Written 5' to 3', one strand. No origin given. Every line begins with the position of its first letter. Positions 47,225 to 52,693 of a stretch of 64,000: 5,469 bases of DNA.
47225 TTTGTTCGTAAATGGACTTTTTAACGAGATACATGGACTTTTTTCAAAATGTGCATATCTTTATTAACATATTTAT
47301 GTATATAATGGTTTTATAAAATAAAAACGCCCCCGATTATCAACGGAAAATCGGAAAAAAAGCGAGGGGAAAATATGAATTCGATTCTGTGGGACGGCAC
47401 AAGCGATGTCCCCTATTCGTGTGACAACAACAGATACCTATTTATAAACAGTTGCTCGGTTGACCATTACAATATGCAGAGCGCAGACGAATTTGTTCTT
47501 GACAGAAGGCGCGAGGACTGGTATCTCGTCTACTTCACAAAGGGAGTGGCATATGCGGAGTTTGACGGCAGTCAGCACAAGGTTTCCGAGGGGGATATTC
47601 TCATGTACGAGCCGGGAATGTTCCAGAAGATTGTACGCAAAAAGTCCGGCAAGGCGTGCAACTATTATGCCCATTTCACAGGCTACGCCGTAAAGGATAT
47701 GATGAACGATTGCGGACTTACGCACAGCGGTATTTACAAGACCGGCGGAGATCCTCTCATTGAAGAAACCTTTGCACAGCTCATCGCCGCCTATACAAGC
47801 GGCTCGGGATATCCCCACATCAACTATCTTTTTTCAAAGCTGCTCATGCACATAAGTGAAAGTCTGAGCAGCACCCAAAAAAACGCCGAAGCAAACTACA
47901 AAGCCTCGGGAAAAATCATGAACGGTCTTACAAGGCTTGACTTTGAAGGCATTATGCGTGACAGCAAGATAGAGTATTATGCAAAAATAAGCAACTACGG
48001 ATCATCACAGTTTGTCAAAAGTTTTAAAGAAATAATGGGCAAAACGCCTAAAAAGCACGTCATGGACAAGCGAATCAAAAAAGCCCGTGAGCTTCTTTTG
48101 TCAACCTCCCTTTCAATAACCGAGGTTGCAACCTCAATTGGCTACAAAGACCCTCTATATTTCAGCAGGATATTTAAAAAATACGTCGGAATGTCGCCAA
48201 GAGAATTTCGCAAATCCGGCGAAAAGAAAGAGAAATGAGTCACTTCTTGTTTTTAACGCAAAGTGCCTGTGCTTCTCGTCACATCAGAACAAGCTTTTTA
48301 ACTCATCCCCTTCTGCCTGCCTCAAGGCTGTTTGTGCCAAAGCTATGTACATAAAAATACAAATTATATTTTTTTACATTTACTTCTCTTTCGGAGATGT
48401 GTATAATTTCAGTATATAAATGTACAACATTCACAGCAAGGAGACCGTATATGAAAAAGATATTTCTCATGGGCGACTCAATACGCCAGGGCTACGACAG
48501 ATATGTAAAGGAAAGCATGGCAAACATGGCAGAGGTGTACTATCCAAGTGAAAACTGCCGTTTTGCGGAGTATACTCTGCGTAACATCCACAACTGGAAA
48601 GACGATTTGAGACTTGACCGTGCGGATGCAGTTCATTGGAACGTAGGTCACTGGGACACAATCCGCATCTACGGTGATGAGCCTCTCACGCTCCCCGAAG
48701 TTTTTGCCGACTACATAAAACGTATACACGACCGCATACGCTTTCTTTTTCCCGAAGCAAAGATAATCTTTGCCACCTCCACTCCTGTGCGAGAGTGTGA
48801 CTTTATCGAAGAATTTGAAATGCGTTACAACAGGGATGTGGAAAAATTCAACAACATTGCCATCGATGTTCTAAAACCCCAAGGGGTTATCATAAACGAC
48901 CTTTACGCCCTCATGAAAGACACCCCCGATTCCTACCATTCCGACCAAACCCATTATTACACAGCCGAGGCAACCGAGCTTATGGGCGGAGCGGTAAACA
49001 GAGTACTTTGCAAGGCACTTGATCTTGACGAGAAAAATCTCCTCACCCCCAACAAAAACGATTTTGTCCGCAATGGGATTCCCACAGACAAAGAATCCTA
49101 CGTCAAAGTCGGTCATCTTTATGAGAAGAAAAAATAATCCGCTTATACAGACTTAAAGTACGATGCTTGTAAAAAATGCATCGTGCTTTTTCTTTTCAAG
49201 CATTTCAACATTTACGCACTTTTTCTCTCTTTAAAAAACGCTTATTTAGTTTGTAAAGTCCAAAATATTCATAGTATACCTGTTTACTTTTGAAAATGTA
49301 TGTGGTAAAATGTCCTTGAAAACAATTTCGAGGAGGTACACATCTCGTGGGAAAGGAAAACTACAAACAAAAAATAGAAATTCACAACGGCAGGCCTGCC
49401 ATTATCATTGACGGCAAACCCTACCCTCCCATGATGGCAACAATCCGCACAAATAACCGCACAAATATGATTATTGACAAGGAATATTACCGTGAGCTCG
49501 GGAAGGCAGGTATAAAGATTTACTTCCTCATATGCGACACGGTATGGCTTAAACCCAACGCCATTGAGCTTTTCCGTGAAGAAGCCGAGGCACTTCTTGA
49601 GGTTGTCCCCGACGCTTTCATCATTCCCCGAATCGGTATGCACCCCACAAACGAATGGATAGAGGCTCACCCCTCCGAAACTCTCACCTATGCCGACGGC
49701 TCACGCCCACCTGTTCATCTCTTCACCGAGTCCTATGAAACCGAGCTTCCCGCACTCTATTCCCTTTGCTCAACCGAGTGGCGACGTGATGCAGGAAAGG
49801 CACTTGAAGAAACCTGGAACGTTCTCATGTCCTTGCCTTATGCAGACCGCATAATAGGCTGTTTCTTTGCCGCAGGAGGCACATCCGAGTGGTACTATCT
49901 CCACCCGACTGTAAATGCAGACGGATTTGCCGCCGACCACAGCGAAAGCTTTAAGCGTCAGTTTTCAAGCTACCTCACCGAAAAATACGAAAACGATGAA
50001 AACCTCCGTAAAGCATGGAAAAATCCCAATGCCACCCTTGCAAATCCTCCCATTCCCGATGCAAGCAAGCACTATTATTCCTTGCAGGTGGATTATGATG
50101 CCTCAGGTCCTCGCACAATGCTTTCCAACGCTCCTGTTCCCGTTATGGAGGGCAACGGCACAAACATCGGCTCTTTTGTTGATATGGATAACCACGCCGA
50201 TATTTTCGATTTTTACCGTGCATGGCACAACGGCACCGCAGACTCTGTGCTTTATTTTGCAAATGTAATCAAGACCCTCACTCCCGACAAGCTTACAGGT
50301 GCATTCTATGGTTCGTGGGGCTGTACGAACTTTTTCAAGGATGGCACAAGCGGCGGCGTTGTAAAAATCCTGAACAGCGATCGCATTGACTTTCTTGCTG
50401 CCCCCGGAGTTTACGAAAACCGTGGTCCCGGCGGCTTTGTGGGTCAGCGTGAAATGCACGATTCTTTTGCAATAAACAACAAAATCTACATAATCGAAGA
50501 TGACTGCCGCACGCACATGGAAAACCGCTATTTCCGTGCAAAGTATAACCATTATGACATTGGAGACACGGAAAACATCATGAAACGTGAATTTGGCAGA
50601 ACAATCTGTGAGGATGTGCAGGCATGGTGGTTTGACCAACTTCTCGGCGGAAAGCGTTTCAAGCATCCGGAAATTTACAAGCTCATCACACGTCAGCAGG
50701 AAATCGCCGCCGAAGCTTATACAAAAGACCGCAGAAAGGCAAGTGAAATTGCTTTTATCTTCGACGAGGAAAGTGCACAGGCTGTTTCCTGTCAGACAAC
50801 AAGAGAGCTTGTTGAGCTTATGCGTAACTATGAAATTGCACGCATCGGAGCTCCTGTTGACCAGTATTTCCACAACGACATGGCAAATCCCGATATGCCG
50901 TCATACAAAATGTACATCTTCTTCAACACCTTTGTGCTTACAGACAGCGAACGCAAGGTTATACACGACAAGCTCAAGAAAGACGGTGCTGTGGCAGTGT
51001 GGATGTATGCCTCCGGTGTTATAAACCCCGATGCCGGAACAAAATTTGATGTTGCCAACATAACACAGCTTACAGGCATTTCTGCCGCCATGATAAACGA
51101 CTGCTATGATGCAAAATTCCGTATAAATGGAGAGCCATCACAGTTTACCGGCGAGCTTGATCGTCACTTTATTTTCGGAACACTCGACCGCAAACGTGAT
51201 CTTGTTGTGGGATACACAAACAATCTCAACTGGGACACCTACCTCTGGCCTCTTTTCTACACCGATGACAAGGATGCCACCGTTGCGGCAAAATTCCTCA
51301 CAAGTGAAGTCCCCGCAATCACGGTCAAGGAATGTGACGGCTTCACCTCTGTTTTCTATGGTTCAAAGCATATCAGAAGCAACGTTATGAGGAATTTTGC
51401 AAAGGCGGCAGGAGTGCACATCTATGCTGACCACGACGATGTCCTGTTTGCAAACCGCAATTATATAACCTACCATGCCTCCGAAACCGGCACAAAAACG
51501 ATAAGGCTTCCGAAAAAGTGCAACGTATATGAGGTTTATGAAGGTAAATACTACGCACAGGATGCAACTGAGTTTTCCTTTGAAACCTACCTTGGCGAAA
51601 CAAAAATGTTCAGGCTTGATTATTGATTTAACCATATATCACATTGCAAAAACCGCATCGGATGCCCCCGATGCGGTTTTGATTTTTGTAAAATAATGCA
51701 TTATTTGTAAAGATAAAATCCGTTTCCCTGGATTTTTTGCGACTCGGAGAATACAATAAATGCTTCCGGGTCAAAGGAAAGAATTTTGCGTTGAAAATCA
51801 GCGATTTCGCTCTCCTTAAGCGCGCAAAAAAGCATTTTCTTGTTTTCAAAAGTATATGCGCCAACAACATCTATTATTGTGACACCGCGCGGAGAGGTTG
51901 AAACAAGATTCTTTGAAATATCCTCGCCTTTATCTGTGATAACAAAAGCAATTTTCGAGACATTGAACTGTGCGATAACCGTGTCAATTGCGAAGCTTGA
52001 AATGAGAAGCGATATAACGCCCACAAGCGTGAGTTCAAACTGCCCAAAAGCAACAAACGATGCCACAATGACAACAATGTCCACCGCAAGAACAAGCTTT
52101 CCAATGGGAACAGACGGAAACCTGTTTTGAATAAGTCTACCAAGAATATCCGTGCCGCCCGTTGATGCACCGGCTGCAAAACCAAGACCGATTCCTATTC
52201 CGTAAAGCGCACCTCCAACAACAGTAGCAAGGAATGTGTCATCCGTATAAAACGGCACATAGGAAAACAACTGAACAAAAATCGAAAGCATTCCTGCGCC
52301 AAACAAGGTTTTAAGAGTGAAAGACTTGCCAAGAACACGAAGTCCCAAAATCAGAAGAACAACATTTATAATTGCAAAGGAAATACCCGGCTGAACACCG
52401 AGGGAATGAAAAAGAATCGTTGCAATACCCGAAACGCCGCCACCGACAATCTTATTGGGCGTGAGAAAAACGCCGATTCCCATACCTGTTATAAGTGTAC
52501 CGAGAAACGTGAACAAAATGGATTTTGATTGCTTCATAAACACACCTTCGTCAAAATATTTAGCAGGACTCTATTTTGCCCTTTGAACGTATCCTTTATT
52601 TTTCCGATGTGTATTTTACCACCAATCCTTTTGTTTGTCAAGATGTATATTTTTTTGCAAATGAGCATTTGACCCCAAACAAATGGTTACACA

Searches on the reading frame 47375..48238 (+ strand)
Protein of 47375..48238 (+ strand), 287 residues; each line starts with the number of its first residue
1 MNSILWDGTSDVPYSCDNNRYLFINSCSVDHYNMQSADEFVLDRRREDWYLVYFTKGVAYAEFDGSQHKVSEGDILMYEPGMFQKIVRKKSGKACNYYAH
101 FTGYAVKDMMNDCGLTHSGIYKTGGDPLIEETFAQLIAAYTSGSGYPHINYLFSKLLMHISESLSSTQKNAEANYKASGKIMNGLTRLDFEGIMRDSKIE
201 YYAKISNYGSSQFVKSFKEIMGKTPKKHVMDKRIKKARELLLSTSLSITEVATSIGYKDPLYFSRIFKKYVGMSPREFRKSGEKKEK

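Call 19: search_protein_families(library=pfam, proteins=[window:47375-48238:+], max_evalue=0.001)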
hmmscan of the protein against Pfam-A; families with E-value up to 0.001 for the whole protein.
window:47375-48238:+ (287 aa): 3 families
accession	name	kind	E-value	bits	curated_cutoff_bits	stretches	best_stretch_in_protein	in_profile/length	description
PF12833.13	HTH_18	-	6.3e-22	78.1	33.6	1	202-280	1-79/80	Helix-turn-helix domain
PF00165.29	HTH_AraC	-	1.7e-17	63.5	26.6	1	242-280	2-42/42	Bacterial regulatory helix-turn-helix proteins, AraC family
PF02311.25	AraC_binding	-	8.5e-07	29.2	21.1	1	44-140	19-116/135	AraC-like ligand binding domain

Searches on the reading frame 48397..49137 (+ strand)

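Call 19: search_protein_families(library=pfam, proteins=[window:48397-49137:+], max_evalue=0.001)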
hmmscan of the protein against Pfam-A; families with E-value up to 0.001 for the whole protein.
window:48397-49137:+ (246 aa): 1 family
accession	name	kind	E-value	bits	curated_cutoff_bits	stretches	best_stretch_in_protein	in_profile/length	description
PF13472.12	Lipase_GDSL_2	-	6.4e-06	27.2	32.9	1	25-184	2-164/178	GDSL-like Lipase/Acylhydrolase family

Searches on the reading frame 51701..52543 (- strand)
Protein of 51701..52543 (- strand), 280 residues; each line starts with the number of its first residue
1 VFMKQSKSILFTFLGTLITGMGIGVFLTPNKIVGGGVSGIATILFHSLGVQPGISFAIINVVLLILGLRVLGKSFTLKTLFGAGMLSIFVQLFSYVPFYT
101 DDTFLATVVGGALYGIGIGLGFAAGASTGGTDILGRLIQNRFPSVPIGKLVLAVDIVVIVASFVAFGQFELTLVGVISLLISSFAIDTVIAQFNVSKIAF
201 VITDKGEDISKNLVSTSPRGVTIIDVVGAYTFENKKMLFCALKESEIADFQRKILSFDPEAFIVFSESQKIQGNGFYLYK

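Call 76: search_protein_families(library=pfam, proteins=[window:51701-52543:-], max_evalue=0.01)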
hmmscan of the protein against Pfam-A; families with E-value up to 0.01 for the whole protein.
window:51701-52543:- (280 aa): 2 families
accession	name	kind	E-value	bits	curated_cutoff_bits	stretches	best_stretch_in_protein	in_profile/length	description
PF02588.21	YitT_membrane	-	4.4e-55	186.7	24.3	1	9-213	2-204/205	Uncharacterised 5xTM membrane BCR, YitT family COG1284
PF10035.14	DUF2179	-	5.4e-16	58.6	22.8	1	219-273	1-55/55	Uncharacterized protein conserved in bacteria (DUF2179)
